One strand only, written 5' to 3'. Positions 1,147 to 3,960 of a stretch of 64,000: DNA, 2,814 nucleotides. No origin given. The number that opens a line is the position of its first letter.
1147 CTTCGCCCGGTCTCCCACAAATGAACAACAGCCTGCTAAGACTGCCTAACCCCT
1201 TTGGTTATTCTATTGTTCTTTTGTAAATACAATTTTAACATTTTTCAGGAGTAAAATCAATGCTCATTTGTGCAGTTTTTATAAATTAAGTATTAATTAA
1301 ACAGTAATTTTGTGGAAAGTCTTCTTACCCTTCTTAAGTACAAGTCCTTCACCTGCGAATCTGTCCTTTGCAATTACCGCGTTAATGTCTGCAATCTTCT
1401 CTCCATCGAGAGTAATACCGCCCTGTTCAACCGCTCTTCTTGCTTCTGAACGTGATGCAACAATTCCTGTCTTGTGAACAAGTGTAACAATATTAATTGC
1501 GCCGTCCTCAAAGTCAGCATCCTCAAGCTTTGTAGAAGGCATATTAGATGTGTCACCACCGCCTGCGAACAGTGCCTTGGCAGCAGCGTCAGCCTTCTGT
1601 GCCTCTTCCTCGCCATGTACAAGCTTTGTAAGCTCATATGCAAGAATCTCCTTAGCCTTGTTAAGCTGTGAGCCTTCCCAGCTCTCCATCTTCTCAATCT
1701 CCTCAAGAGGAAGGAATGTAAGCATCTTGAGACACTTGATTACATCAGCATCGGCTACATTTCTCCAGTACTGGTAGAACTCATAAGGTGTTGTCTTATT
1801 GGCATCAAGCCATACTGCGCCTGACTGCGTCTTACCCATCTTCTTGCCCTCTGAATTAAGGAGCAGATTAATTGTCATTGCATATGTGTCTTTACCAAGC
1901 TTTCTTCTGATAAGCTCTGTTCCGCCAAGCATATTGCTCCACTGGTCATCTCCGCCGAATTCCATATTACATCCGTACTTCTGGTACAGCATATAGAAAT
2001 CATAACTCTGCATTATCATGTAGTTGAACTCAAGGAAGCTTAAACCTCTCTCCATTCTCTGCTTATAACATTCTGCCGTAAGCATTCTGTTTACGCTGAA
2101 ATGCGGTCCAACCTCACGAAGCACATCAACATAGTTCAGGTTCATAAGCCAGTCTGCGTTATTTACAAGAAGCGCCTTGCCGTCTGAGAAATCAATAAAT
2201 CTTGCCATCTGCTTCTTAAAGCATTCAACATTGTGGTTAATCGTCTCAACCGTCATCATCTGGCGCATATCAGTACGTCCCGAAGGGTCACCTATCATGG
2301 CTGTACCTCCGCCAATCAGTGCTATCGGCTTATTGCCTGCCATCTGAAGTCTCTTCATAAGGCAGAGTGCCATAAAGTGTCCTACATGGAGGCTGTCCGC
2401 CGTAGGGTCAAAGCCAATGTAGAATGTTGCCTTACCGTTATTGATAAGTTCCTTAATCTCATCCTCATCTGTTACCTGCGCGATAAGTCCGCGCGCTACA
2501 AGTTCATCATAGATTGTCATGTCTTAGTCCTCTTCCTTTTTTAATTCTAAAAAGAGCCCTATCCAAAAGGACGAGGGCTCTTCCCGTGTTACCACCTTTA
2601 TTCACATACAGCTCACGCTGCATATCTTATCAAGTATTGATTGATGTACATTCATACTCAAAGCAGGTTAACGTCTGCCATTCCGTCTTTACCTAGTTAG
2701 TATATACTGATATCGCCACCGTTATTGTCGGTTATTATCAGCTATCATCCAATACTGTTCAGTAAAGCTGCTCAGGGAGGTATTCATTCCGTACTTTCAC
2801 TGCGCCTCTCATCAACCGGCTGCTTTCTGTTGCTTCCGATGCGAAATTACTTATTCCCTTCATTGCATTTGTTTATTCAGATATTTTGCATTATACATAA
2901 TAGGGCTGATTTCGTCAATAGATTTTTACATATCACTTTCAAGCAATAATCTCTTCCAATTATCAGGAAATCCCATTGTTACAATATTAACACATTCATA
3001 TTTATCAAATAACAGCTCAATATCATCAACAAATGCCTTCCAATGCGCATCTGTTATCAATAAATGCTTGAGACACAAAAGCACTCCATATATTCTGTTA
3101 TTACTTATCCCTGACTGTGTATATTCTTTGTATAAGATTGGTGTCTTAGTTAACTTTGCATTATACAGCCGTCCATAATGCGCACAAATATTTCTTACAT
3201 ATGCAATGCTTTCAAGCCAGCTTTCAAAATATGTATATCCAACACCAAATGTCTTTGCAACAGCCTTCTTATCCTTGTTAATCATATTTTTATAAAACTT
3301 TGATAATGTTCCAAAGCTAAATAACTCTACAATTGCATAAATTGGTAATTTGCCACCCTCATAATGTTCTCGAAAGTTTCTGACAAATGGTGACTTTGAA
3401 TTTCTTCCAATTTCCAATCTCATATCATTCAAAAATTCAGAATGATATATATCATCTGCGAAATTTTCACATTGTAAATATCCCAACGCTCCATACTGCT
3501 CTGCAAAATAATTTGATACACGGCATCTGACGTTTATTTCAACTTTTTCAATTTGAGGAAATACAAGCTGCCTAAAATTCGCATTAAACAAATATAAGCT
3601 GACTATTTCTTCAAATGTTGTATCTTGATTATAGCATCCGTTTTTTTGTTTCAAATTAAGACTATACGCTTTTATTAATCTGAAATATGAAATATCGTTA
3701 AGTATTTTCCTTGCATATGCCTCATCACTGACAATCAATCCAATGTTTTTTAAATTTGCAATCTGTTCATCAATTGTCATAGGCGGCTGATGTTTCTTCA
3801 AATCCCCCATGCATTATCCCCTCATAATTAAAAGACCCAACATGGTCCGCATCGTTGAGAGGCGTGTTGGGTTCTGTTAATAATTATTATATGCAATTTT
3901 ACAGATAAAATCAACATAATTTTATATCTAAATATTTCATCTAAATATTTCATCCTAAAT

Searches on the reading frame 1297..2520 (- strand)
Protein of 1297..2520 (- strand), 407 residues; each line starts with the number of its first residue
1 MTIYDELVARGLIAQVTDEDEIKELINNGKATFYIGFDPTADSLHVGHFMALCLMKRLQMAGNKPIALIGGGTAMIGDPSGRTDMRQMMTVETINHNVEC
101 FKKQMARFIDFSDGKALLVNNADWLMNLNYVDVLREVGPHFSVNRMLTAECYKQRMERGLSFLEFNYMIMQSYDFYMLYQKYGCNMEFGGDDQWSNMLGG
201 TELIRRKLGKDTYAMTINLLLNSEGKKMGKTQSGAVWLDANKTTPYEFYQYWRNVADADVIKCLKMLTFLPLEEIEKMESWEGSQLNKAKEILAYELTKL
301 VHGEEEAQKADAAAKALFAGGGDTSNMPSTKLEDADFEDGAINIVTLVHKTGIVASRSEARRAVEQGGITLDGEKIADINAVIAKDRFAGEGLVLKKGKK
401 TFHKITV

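Call 87: search_protein_families(library=pfam, proteins=[window:1297-2520:-], max_evalue=0.00001)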
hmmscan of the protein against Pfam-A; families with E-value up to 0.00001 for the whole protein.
window:1297-2520:- (407 aa): 3 families
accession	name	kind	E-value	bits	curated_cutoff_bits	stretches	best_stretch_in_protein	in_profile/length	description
PF00579.31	tRNA-synt_1b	-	1e-82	278.2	21.1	1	28-318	3-291/292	tRNA synthetases class I (W and Y)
PF22421.1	SYY_C-terminal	-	5.3e-14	52.3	27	1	326-403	8-81/83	Tyrosine--tRNA ligase SYY-like C-terminal domain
PF01479.30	S4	-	1.5e-06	28.2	22.8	1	345-378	4-37/48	S4 domain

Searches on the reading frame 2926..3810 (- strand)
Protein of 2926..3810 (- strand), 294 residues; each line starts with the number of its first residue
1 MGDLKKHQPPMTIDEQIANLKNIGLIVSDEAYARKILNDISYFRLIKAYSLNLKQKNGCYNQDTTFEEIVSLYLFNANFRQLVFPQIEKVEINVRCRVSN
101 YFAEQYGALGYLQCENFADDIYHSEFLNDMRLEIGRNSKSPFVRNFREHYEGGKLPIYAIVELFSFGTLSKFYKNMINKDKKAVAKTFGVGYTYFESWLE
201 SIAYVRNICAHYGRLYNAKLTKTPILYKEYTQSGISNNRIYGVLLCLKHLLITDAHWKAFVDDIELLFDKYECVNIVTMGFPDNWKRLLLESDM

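Call 87: search_protein_families(library=pfam, proteins=[window:2926-3810:-], max_evalue=0.00001)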
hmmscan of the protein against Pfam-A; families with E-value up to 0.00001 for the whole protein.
window:2926-3810:- (294 aa): 1 family
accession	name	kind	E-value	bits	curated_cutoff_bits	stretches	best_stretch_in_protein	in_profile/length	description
PF07751.16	Abi_2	-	2.6e-51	175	25.6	1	35-217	1-184/184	Abi-like protein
